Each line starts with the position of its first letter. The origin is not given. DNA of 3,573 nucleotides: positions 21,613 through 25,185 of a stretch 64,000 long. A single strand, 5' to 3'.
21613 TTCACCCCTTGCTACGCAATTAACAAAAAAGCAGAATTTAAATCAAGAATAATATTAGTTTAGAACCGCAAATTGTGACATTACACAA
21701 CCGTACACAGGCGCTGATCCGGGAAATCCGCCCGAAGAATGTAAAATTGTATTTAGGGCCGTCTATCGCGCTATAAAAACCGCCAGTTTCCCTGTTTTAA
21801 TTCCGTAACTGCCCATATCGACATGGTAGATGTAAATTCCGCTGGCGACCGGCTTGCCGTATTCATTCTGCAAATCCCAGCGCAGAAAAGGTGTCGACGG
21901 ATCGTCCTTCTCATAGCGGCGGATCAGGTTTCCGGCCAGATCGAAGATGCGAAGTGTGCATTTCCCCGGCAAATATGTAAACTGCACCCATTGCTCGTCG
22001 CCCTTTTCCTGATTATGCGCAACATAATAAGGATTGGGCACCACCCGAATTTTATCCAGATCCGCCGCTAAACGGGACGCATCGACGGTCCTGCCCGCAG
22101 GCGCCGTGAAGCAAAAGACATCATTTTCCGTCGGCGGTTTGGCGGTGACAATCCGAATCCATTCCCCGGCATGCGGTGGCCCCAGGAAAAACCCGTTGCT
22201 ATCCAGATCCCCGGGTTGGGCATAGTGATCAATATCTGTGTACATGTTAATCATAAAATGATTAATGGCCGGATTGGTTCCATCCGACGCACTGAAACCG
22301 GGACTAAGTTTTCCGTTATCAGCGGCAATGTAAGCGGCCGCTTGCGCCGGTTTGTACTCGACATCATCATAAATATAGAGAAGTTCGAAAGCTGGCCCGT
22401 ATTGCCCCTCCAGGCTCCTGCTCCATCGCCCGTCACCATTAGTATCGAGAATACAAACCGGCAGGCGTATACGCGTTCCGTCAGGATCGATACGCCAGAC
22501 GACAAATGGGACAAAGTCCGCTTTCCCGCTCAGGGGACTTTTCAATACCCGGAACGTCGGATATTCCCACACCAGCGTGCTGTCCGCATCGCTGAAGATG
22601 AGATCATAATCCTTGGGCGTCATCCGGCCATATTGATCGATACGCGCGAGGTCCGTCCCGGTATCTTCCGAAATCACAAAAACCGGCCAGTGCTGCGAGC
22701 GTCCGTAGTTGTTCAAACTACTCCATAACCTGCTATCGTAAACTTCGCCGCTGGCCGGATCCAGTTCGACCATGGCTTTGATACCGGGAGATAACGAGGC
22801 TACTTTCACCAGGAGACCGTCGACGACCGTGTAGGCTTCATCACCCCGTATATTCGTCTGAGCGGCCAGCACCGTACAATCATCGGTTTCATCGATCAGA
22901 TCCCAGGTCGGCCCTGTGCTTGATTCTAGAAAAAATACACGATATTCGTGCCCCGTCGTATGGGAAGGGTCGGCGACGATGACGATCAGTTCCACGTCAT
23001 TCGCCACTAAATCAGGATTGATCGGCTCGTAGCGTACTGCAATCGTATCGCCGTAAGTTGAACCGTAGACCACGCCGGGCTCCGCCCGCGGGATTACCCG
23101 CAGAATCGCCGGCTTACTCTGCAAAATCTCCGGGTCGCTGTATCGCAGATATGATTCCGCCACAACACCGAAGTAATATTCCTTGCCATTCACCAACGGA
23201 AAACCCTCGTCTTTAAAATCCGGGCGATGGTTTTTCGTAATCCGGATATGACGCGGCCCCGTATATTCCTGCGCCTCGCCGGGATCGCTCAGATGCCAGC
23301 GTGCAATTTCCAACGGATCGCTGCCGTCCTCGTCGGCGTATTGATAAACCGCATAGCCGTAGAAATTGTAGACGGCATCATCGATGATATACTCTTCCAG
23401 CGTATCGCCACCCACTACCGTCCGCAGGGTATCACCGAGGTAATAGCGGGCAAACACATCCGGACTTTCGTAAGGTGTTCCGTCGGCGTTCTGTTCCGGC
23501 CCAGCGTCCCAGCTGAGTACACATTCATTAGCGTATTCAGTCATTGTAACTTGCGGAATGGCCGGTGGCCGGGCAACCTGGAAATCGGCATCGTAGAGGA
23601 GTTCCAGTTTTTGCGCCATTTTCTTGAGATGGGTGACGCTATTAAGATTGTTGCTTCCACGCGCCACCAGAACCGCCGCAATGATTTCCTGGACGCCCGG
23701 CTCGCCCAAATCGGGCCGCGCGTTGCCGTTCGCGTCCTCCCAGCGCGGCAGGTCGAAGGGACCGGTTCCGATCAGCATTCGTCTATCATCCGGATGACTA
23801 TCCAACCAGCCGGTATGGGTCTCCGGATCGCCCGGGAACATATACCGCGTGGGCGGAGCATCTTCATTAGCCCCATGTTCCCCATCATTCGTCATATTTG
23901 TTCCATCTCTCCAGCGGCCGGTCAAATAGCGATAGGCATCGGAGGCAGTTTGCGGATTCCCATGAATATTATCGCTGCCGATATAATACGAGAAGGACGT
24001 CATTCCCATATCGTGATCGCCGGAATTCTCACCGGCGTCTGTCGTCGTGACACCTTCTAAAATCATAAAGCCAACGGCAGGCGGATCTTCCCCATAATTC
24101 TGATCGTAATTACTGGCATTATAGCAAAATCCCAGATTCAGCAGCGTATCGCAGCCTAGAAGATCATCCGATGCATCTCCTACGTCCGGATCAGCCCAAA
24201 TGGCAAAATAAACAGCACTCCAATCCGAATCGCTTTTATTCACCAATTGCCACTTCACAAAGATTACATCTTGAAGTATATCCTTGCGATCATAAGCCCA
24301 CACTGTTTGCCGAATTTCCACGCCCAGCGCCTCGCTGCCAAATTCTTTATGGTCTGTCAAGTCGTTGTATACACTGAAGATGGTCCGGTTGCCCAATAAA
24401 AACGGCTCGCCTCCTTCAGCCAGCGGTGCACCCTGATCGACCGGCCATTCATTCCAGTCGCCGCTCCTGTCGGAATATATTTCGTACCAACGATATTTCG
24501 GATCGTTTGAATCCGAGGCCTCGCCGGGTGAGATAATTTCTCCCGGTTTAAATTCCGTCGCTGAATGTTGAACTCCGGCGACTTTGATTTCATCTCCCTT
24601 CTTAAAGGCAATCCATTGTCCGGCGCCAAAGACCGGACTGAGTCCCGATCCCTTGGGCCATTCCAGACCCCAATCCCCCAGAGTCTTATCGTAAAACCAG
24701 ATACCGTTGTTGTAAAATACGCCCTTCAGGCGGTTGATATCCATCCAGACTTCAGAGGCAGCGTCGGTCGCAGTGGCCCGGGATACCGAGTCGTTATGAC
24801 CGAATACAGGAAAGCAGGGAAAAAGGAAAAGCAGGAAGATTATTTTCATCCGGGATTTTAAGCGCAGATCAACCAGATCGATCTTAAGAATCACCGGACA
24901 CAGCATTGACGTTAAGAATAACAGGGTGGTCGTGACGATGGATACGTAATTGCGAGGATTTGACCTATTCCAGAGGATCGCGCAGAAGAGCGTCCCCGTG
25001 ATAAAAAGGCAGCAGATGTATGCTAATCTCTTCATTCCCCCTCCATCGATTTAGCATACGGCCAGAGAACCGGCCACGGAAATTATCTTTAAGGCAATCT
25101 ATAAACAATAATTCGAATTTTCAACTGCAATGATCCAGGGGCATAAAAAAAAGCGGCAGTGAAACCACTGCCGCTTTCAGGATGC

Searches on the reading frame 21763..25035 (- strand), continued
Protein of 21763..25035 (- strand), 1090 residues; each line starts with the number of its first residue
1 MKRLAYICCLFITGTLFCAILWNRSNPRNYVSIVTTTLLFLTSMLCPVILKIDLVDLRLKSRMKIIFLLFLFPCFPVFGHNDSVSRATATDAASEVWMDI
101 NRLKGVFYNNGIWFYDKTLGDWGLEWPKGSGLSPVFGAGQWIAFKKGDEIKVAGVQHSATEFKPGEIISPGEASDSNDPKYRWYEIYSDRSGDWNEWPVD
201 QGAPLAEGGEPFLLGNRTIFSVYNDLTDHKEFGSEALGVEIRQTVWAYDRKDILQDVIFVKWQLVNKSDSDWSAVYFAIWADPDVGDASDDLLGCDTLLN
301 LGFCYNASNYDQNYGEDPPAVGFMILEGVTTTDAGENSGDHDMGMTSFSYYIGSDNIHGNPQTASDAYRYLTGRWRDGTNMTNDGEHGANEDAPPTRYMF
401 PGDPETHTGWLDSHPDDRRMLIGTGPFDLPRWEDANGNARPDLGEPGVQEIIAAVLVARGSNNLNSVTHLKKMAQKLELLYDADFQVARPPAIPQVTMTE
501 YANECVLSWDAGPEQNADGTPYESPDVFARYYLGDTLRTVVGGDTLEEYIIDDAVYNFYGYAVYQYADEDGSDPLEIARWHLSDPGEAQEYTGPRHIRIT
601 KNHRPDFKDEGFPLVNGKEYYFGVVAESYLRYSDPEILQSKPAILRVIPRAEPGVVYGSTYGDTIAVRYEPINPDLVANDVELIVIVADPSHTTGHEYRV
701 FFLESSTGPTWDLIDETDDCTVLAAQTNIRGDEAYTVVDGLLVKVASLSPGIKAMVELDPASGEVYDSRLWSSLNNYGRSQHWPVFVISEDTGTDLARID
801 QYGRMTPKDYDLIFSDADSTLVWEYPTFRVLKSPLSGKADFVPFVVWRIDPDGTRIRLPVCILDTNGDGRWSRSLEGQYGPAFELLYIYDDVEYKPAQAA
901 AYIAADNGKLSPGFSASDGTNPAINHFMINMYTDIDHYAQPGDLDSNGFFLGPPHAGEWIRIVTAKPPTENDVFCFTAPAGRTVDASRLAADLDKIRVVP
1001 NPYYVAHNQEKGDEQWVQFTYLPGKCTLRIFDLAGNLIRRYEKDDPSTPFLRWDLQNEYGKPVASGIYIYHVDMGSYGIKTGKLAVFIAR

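Call 92: search_protein_families(library=ncbifam, max_evalue=0.001, proteins=[L104:1-2670:+, L104:2697-4085:+, L093:5018-6091:+])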
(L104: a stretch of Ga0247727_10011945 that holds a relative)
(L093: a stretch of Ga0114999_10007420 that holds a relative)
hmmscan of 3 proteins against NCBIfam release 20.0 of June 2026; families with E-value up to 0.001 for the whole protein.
L104:1-2670:+ (890 aa): 6 families
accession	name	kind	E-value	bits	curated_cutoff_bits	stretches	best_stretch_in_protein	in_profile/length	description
NF058597.1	CoaZ_rpt_PGGG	domain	5.6e-66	218.6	30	7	619-708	2-88/88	choice-of-anchor Z repeating domain-containing protein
TIGR03908.1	QH_alpha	equivalog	3.6e-25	88.5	274.35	2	617-700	290-370/510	quinohemoprotein amine dehydrogenase subunit alpha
NF052228.1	T9SS_PorZ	equivalog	6.9e-07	28.1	260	1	797-890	672-757/757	type IX secretion system anionic LPS delivery protein PorZ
TIGR04183.1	Por_Secre_tail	domain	3.6e-05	23.7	23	1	806-887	4-70/72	T9SS type A sorting domain-containing protein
NF005176.1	PRK06655.1-1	equivalog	0.00021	21.3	230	1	819-878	94-151/197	flagellar hook assembly protein FlgD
NF052323.1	T9SSA_dep_M6i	equivalog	0.00054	18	600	1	792-886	952-1036/1043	T9SS-dependent M6-like inactivated metalloprotease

L104:2697-4085:+ (463 aa): 4 families
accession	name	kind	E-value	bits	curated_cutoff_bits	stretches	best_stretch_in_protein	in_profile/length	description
NF033709.1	PorV_fam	subfamily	1.2e-30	107.2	90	1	66-331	6-322/326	PorV/PorQ family protein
NF052325.1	PorVQ2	equivalog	5.7e-19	68.2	325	1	65-232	28-208/354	putative type IX sorting system protein PorV2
NF033711.1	T9SS_PorQ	equivalog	2e-17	63.2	220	1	54-247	16-209/335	type IX secretion system protein PorQ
NF033710.1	T9SS_OM_PorV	equivalog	9.9e-10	38.1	250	1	66-249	28-229/367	type IX secretion system outer membrane channel protein PorV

L093:5018-6091:+ (358 aa): 4 families
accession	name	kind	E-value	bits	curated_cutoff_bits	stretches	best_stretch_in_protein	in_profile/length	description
NF033709.1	PorV_fam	subfamily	1.2e-44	153.3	90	1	51-356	6-324/326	PorV/PorQ family protein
NF033711.1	T9SS_PorQ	equivalog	1e-24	87.2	220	1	26-219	5-192/335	type IX secretion system protein PorQ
NF033710.1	T9SS_OM_PorV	equivalog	5.4e-18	65.3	250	1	33-187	10-166/367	type IX secretion system outer membrane channel protein PorV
NF052325.1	PorVQ2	equivalog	2e-13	50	325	1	52-216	30-200/354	putative type IX sorting system protein PorV2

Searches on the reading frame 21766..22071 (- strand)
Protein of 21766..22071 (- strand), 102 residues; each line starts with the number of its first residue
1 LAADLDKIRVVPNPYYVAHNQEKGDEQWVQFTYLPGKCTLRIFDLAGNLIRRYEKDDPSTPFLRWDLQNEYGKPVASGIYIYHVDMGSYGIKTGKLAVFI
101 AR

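Call 6: search_protein_families(library=ncbifam, max_evalue=10, proteins=[window:21766-22071:-])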
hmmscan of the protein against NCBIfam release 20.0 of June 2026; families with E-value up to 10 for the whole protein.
seq(102 aa): 5 families
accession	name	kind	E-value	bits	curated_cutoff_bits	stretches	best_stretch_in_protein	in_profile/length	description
NF052228.1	T9SS_PorZ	equivalog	2.3e-07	29.6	260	1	4-81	669-737/757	type IX secretion system anionic LPS delivery protein PorZ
NF033707.1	T9SS_sortase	equivalog_domain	0.00014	19.6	420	1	37-88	1024-1079/1095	type IX secretion system sortase PorU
NF009276.0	PRK12633.1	equivalog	0.0003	20.6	383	1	37-85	130-180/234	flagellar basal body rod modification protein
TIGR04183.1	Por_Secre_tail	domain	0.0011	18.9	23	1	24-96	7-69/72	T9SS type A sorting domain-containing protein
NF005176.1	PRK06655.1-1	equivalog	0.087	12.7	230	1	36-85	97-148/197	flagellar hook assembly protein FlgD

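Call 7: search_protein_families(library=pfam, max_evalue=10, proteins=[window:21766-22071:-])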
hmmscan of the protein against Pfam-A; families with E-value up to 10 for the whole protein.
seq(102 aa): 3 families
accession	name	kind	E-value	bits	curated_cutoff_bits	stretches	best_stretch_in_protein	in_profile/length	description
PF13585.12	CHU_C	-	0.0023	18.5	27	1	37-86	28-72/86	CHU_C Type IX secretion signal domain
PF13860.13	FlgD_ig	-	0.0066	16.8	27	1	37-84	24-73/79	FlgD Ig-like domain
PF18962.6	Por_Secre_tail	-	0.23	12.2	27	1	37-89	21-67/75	Secretion system C-terminal sorting domain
